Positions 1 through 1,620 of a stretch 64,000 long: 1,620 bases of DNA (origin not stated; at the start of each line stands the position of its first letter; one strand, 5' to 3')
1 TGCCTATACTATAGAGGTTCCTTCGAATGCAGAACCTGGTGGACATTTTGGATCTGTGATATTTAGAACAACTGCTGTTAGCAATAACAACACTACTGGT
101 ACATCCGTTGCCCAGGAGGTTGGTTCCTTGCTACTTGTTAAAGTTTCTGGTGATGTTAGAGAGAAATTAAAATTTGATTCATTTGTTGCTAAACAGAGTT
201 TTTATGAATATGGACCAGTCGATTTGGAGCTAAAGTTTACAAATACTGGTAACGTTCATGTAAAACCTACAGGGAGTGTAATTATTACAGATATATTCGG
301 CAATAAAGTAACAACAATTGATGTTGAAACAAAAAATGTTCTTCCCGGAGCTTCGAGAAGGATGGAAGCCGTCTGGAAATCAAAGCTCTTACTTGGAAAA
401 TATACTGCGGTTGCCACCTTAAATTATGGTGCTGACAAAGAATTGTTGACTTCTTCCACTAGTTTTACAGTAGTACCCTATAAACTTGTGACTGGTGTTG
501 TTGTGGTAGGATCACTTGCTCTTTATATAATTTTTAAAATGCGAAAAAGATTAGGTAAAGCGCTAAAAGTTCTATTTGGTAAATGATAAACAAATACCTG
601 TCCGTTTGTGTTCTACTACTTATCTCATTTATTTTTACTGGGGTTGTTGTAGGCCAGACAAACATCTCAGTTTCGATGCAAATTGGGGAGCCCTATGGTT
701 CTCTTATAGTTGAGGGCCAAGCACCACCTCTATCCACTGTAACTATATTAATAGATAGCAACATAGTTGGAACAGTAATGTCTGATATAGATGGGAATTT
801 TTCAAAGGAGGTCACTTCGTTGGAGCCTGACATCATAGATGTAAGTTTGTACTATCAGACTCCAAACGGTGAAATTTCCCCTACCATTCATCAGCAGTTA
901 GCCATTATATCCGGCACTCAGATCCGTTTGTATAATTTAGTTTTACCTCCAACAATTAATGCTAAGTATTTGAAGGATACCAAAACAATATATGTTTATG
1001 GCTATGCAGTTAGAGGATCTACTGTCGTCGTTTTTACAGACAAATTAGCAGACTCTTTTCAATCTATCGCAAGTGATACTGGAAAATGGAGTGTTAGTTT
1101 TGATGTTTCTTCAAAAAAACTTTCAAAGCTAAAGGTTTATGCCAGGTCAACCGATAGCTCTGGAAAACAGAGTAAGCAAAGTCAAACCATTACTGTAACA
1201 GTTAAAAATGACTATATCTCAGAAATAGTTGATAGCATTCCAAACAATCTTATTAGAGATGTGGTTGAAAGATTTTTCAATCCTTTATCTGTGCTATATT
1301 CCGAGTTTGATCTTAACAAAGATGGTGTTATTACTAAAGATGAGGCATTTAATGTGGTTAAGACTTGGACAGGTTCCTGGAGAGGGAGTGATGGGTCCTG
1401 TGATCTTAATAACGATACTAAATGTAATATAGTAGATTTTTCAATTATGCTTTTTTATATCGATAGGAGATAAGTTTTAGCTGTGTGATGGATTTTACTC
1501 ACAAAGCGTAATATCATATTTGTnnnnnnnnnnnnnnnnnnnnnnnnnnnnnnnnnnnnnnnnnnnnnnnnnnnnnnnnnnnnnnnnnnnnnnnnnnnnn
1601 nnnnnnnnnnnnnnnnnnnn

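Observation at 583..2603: Adjacent dockerin-like and cohesin-like genes upstream of rpoB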

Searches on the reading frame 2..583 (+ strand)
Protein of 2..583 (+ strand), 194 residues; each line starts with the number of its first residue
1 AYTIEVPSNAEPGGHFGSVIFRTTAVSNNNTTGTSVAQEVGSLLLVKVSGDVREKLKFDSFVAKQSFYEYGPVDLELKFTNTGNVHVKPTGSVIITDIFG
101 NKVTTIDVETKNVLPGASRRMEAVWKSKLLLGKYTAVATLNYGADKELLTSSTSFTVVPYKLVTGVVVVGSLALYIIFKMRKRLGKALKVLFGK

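Call 3: search_protein_families(library=pfam, proteins=[window:2-583:+], max_evalue=10)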
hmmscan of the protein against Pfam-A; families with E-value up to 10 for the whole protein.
window:2-583:+ (194 aa): 2 families
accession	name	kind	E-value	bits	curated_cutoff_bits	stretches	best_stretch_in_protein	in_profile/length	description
PF07610.17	DUF1573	-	0.078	13.4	26.1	1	68-145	14-86/98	Protein of unknown function (DUF1573)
PF20257.3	SAM_HAT_C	-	0.16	12.7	25.5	1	91-124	1-33/84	SAM hydroxide adenosyltransferase C-terminal domain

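Call 4: search_protein_families(library=ncbifam, proteins=[window:2-583:+], max_evalue=10)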
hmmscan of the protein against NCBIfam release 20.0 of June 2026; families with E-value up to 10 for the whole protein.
window:2-583:+ (194 aa): 0 families

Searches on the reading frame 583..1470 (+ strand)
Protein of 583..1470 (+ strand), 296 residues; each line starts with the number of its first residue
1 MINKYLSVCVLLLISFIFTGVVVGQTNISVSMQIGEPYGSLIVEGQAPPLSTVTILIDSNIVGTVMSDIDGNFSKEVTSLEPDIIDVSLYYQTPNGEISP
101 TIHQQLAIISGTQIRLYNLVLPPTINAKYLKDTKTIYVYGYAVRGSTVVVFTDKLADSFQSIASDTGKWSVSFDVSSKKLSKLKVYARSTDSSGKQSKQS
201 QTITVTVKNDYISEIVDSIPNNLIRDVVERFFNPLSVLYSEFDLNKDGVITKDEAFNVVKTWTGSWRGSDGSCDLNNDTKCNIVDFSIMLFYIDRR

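Call 3: search_protein_families(library=pfam, proteins=[window:583-1470:+], max_evalue=10)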
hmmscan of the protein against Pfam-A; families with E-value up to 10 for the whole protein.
window:583-1470:+ (296 aa): 8 families
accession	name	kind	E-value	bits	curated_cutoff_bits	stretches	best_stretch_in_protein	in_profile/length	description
PF17936.7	Big_6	-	4.7e-08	33.6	27.6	2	135-202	14-79/83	Bacterial Ig domain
PF00036.39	EF-hand_1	-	0.00047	20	25.4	1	239-260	6-27/29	EF hand domain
PF13202.12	EF-hand_5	-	0.0015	18.3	25.9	1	241-254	7-20/25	EF hand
PF00404.24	Dockerin_1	-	0.028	15.1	22.9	0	241-252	35-46/57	Dockerin type I domain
PF13405.12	EF-hand_6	-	0.028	14.6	25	1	239-260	6-27/30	EF-hand domain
PF13715.12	CarbopepD_reg_2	-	0.043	14.3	32.2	1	39-74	3-37/88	CarboxypepD_reg-like domain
PF00679.30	EFG_C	-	0.15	12.5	27.9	1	49-103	5-58/89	Elongation factor G C-terminus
PF13499.12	EF-hand_7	-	0.18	12.6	30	1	237-254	44-61/67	EF-hand domain pair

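Call 4: search_protein_families(library=ncbifam, proteins=[window:583-1470:+], max_evalue=10)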
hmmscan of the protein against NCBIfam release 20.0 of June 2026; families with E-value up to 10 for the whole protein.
window:583-1470:+ (296 aa): 2 families
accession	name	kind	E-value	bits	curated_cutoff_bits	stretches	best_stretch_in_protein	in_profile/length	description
NF033510.3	Ca_tandemer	repeat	4.6e-07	30.1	50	2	132-195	29-94/96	Ca2+-stabilized repeat-containing adhesin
NF058592.1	GxPGS_dom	subfamily_domain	0.0034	17.4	45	1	33-75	6-49/65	PGS family Ig-like domain-containing protein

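Call 9: find_homologous_proteins(query=window:583-1470:+)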
Query window:583-1470:+ (296 aa): 19 proteins with E <= 0.001 among 955 candidates.
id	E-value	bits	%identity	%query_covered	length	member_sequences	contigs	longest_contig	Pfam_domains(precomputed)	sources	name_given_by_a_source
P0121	9.5e-188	641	100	100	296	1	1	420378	PF17936.8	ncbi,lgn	-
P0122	2.0e-113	397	60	100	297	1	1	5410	-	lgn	-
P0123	5.3e-16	77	28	86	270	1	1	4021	PF00404.25,PF17936.8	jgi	-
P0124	3.6e-14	71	27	86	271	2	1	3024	PF00404.25,PF17936.8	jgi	jgi:hypothetical protein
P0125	1.4e-10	60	31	85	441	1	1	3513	PF00404.25,PF00041.28,PF17936.8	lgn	-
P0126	1.9e-10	59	28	86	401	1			PF00404.25,PF17936.8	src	-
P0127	2.1e-10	59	29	85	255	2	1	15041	PF00404.25,PF17936.8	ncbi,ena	-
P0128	5.3e-10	58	26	85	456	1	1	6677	PF00404.25,PF00041.28,PF17936.8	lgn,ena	-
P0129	1.1e-9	57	28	89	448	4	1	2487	PF00404.25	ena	-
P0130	2.2e-9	56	27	84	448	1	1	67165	PF00404.25,PF17936.8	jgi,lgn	jgi:hypothetical protein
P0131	3.3e-9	55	28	86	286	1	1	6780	PF00404.25,PF19077.7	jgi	jgi:hypothetical protein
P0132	3.4e-9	55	28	87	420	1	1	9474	PF00404.25,PF13948.12,PF17936.8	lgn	-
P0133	4.0e-9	55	28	85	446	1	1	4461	PF00404.25,PF00036.39,PF17936.8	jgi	jgi:hypothetical protein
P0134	5.7e-7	48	24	85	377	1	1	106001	PF00404.25,PF13948.12,PF17936.8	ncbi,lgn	ncbi:MAG: dockerin type I domain-containing protein [Candidatus Paceibacterota bacterium]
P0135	3.5e-6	45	25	85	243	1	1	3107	-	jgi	jgi:hypothetical protein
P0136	6.8e-6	44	25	86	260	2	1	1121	PF00404.25,PF17936.8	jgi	jgi:hypothetical protein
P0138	3.7e-5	42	25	84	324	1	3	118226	PF00404.25,PF19077.7,PF17936.8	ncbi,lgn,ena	ncbi:MAG: Ig-like domain-containing protein [Patescibacteria group bacterium]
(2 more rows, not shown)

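Call 13: find_encoding_contigs(protein=P0121, flank=10000, max_places=3)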
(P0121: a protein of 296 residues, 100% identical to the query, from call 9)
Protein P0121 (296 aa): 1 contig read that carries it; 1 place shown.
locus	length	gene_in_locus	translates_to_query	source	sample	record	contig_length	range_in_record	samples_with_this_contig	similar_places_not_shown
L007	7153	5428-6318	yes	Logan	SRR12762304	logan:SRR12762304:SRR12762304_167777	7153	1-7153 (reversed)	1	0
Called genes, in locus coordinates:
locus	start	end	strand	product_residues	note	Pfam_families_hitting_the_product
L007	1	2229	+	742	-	?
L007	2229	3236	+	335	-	-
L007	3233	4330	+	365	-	-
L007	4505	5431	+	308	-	-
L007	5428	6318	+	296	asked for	PF17936:Big_6 (faint)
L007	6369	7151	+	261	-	?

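Call 17: search_protein_families(library=pfam, proteins=[L007:2229-3233:+, L007:3233-4327:+, L007:4505-5428:+, L007:1-2226:+], max_evalue=1)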
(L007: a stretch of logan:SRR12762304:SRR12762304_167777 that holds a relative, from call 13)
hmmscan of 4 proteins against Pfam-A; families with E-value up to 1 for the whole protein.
L007:2229-3233:+ (335 aa): 3 families
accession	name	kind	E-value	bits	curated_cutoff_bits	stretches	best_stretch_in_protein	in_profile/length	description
PF22067.2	Cep192_D3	-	0.00099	19.6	27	1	97-142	41-86/99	Cep192 domain 3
PF21310.3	OCRL-like_ASH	-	0.021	15.4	27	0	95-128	42-75/109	Inositol polyphosphate 5-phosphatase OCRL-like, ASH domain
PF22074.2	Cep192_D5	-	0.069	13.1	27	1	93-129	50-86/178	Cep192 domain 5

L007:3233-4327:+ (365 aa): 0 families

L007:4505-5428:+ (308 aa): 6 families
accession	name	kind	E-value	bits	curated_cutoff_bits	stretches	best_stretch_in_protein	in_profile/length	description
PF06030.18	WxLIP_PGBD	-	0.0028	18.1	27.3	1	40-135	19-119/121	WxL Interacting Protein, peptidoglycan binding domain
PF06280.18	fn3_5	-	0.0073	17.4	27.6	1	47-126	7-86/112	Fn3-like domain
PF19190.6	BACON_2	-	0.023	15.1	25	1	94-138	41-84/94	Viral BACON domain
PF07610.17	DUF1573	-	0.031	14.7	26.1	1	182-259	14-86/98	Protein of unknown function (DUF1573)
PF03688.20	Nepo_coat_C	-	0.043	14.1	27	0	184-254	56-124/163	Nepovirus coat protein, C-terminal domain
PF00635.32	Motile_Sperm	-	0.14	12.5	25.9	0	95-119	44-68/109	MSP (Major sperm protein) domain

L007:1-2226:+ (742 aa): 4 families
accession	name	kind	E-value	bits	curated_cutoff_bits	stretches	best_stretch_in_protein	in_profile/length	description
PF25788.1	Ig_Rha78A_N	-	0.00017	22.2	27.4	0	424-448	70-94/105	Rha78A-like, N-terminal immunoglobulin domain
PF24489.1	Ig_J_second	-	0.0017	18.8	27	0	527-560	51-84/105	Tip attachment protein J second Ig-like domain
PF16655.11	PhoD_N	-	0.054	14.5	30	0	419-439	60-80/90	PhoD-like phosphatase, N-terminal domain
PF02408.26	CUB_2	-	0.32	11.2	23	1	274-340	36-106/120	CUB-like domain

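Call 58: search_protein_families(library=pfam, alignment_id=A5, max_evalue=0.1)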
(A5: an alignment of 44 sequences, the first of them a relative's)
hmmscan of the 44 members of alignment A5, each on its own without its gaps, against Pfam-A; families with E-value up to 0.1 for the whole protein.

A. member 1, L007:4505-5428:+ (308 aa): 5 families
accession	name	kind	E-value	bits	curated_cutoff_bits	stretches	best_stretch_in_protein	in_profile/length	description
PF06030.18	WxLIP_PGBD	-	0.0028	18.1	27.3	1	40-135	19-119/121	WxL Interacting Protein, peptidoglycan binding domain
PF06280.18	fn3_5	-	0.0073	17.4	27.6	1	47-126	7-86/112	Fn3-like domain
PF19190.6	BACON_2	-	0.023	15.1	25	1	94-138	41-84/94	Viral BACON domain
PF07610.17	DUF1573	-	0.031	14.7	26.1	0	182-259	14-86/98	Protein of unknown function (DUF1573)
PF03688.20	Nepo_coat_C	-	0.043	14.1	27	0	184-254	56-124/163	Nepovirus coat protein, C-terminal domain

B. families by the number of members that match (of 44 scanned): 27 families (the first 25 are shown)
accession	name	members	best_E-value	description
PF06280.18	fn3_5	24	2.8e-05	Fn3-like domain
PF10633.15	NPCBM_assoc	18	0.00018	NPCBM-associated, NEW3 domain of alpha-galactosidase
PF06030.18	WxLIP_PGBD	10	1.9e-06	WxL Interacting Protein, peptidoglycan binding domain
PF00345.26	PapD_N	10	0.0014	Pili and flagellar-assembly chaperone, PapD N-terminal domain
PF22544.2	HYDIN_VesB_CFA65-like_Ig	5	0.0025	HYDIN/CFA65/VesB-like, Ig-like domain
PF22074.2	Cep192_D5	3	0.0081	Cep192 domain 5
PF13004.13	BACON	3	0.0093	Putative binding domain, N-terminal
PF21310.3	OCRL-like_ASH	2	0.019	Inositol polyphosphate 5-phosphatase OCRL-like, ASH domain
PF19190.6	BACON_2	2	0.023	Viral BACON domain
PF22076.2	Cep192_D6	2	0.033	Cep192 domain 6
PF24507.1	Ig_CFAP65_4th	1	0.0079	CFAP65, fourth Ig-like domain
PF11293.13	DUF3094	1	0.009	Protein of unknown function (DUF3094)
PF07254.17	Cpta_toxin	1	0.0099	Membrane-bound toxin component of toxin-antitoxin system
PF23619.1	Ig_VWA7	1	0.013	VWA7 Ig-like domain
PF17410.7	Stevor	1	0.02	Subtelomeric Variable Open Reading frame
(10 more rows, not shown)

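Call 60: search_solved_structures(query=A5, max_evalue=1)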
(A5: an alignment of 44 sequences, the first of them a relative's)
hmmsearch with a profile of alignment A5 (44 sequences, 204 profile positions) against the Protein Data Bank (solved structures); distinct sequences matched with E-value up to 1: 3.
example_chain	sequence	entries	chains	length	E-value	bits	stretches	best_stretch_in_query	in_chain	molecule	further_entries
7x30_P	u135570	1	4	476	0.039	16.7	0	52-124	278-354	Hoc-like protein ORF90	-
9fh8_A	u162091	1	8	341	0.32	13.7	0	50-104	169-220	Centrosomal protein 192 (CEP192)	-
8k2j_A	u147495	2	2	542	1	12.1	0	89-139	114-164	Oligosaccharide/Monosaccharide-releasing beta-N-acetylgalactosaminidase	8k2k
